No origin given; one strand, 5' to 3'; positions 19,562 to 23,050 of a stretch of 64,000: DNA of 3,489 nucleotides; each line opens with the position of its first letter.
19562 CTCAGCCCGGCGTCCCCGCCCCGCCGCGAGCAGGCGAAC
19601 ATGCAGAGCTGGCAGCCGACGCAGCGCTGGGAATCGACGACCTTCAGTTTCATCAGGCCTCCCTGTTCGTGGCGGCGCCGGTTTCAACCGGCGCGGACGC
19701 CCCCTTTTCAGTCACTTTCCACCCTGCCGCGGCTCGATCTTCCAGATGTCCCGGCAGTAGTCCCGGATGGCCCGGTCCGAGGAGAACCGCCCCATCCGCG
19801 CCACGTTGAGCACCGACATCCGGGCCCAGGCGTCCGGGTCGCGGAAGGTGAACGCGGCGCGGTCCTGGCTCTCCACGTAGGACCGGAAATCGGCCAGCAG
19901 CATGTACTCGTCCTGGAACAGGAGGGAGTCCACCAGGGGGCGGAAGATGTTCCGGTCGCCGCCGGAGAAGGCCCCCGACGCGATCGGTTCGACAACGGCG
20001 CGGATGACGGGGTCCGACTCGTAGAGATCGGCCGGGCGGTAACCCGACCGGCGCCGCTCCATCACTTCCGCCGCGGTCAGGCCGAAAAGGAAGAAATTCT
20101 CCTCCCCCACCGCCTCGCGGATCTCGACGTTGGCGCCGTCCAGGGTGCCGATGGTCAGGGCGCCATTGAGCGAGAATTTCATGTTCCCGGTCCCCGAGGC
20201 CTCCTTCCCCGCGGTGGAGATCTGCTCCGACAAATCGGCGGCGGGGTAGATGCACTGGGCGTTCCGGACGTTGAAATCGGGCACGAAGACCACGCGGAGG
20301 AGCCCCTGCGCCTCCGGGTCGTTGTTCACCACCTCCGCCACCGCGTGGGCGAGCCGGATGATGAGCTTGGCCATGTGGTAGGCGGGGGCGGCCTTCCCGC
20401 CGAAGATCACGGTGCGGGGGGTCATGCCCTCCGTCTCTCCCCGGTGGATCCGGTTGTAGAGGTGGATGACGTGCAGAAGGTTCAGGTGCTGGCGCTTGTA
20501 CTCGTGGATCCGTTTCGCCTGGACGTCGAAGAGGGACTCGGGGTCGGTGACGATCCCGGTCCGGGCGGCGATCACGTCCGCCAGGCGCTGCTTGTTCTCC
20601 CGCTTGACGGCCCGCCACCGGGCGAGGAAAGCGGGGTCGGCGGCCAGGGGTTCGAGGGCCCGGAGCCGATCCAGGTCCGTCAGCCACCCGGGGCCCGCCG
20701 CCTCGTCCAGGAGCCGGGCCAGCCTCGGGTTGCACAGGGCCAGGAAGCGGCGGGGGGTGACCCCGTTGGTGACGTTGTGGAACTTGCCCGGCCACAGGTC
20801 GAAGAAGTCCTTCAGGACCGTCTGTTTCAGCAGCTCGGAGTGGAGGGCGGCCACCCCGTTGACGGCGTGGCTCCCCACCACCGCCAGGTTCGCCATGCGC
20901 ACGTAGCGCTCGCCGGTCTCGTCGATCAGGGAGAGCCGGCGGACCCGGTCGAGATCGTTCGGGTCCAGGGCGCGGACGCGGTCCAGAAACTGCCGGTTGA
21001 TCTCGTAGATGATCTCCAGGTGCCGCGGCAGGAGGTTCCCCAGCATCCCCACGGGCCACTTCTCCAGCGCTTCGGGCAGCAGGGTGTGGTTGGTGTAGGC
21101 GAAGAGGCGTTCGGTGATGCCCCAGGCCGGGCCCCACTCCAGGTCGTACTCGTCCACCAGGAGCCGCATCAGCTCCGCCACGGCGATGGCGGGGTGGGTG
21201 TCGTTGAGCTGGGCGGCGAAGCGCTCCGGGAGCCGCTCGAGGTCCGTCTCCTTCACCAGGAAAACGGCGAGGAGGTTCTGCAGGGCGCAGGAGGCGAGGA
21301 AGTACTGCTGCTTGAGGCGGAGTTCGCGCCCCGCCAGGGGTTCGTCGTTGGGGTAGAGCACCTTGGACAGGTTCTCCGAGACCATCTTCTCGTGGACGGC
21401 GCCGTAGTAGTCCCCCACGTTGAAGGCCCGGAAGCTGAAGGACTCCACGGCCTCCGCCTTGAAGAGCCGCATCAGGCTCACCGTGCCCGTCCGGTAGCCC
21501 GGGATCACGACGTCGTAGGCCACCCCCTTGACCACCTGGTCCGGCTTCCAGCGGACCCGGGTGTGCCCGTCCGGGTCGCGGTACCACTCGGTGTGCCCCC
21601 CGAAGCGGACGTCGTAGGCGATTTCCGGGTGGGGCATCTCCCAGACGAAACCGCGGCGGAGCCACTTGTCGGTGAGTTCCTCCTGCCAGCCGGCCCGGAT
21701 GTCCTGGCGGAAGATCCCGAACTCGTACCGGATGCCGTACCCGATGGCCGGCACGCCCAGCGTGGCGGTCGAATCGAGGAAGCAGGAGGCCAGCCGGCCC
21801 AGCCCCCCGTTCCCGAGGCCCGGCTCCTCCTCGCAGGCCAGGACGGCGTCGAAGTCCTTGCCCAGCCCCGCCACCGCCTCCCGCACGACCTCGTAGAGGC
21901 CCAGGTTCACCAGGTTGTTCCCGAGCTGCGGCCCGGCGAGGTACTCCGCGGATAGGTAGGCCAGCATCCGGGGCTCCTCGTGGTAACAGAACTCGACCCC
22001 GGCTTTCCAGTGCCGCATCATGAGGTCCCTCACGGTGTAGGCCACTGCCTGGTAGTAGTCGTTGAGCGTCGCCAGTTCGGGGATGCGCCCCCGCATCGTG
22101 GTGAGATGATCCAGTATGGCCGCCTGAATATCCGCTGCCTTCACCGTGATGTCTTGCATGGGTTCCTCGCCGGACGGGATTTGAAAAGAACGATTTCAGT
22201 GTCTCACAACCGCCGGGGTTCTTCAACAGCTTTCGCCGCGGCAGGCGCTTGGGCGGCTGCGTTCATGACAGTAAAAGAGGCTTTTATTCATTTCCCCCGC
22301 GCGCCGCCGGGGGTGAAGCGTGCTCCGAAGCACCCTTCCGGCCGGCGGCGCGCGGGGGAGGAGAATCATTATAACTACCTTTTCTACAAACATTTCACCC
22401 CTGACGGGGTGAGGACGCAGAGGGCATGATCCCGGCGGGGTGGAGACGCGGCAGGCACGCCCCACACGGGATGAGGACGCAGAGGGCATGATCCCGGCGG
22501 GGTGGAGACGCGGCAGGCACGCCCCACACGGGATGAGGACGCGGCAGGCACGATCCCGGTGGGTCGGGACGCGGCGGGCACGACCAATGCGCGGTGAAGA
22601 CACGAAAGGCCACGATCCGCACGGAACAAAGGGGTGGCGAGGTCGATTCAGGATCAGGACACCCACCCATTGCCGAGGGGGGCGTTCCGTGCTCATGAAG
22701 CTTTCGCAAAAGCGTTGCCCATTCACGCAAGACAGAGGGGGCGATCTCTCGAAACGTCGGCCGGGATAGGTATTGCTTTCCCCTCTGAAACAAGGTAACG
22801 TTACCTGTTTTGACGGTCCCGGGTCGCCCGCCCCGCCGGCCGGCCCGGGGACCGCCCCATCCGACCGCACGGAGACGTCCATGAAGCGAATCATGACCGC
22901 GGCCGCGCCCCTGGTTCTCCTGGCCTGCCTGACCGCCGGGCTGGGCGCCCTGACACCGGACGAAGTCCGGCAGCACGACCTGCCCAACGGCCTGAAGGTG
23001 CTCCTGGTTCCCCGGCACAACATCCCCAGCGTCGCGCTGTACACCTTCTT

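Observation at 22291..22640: Interspersed composite repeat family (copies at 8287, 22291, 34852, 60269): GC palindrome + TIR + degenerate 30-bp tandem arrays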

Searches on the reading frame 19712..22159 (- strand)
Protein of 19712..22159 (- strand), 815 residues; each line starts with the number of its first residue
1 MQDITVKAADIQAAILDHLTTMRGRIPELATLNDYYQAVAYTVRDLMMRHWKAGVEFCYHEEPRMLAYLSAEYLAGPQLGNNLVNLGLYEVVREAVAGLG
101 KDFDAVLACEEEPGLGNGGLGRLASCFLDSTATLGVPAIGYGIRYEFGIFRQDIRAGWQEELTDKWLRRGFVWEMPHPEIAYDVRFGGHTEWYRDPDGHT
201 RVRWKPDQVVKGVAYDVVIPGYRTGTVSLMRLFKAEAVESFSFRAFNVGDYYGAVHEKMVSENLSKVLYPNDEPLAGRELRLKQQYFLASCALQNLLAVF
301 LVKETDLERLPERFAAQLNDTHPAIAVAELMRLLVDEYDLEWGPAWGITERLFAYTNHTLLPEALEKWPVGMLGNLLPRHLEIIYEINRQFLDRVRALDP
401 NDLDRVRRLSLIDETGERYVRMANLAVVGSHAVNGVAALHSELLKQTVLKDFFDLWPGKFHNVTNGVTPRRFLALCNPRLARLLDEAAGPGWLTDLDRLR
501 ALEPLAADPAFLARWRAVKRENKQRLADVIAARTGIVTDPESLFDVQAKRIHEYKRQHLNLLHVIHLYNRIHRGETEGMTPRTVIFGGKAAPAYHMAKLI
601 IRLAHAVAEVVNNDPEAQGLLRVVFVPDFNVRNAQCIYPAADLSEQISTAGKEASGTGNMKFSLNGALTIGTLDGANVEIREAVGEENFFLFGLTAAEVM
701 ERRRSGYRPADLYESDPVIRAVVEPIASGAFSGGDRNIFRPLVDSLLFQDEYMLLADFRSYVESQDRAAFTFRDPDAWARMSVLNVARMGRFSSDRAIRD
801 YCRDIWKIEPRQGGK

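Call 19: search_protein_families(library=pfam, proteins=[window:19712-22159:-])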
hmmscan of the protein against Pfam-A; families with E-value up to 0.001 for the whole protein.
window:19712-22159:- (815 aa): 1 family
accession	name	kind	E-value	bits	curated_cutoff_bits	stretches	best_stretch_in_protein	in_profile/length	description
PF00343.26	Phosphorylase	-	0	1061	27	1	98-808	3-713/713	Carbohydrate phosphorylase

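Call 21: find_encoding_contigs(protein=window:19712-22159:-, flank=10000, max_places=6)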
Protein window:19712-22159:- (815 aa): no gene with exactly this product is on record in the collection.

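Call 31: find_homologous_proteins(query=window:19712-22159:-, max_evalue=1e-100)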
Query window:19712-22159:- (815 aa): 8000 proteins with E <= 1e-100 among 8000 candidates; the best 120 are listed.
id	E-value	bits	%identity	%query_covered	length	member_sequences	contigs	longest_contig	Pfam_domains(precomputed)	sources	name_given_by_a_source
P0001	0.0e+0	1789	95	100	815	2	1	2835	PF00343.27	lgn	-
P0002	0.0e+0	1349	72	99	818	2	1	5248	PF00343.27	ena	-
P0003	0.0e+0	1231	67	98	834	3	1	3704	PF00343.27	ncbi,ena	-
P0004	0.0e+0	1221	65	99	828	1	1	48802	PF00343.27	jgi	-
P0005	0.0e+0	1211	64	98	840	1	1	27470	PF00343.27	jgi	jgi:starch phosphorylase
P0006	0.0e+0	1208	64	99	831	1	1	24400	PF00343.27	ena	-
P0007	0.0e+0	1206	65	99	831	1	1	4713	PF00343.27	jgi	-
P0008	0.0e+0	1205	64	99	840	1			PF00343.27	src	-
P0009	0.0e+0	1204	65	99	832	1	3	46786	PF00343.27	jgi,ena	-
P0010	0.0e+0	1204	64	99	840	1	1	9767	PF00343.27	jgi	-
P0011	0.0e+0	1201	65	98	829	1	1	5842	PF00343.27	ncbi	-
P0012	0.0e+0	1200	64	99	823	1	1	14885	PF00343.27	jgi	jgi:starch phosphorylase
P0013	0.0e+0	1199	64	99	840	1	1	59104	PF00343.27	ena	-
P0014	0.0e+0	1197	66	98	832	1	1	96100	PF00343.27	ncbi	-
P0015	0.0e+0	1194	64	98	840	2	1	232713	PF00343.27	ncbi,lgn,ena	-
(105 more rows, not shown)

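Call 32: find_encoding_contigs(protein=P0001, flank=10000, max_places=4)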
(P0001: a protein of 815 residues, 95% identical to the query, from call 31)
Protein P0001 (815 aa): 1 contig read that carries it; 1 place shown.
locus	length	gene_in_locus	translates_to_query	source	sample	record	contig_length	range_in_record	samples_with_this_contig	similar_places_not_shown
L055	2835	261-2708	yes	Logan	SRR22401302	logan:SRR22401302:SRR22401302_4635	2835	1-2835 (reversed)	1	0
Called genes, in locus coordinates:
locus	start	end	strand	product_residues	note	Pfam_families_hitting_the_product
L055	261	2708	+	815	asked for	PF00343:Phosphorylase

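Call 33: find_encoding_contigs(protein=P0002, flank=10000, max_places=4)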
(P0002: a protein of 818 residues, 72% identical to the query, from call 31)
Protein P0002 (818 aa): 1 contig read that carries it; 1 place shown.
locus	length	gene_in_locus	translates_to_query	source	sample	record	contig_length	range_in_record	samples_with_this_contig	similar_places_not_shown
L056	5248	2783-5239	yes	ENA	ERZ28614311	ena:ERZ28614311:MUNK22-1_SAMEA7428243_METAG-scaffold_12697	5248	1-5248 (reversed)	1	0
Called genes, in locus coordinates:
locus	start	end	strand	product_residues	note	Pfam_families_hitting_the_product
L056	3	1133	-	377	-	?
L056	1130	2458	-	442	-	PF00675:Peptidase_M16, PF05193:Peptidase_M16_C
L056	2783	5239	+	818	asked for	PF00343:Phosphorylase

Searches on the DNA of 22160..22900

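Call 26: search_rna_families(source=window, start=22160, end=22900, threshold=evalue, max_evalue=10)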
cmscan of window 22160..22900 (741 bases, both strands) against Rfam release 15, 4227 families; matches with E-value up to 10: 2.
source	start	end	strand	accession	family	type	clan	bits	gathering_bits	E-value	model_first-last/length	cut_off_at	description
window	22289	22355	-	RF03006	M23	Gene; sRNA;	-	18.9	41.2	0.71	1-53/53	no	M23 RNA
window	22280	22370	+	RF04212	mir-8904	Gene; miRNA;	-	17.5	96.9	3.2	1-102/102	no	mir-8904 microRNA precursor family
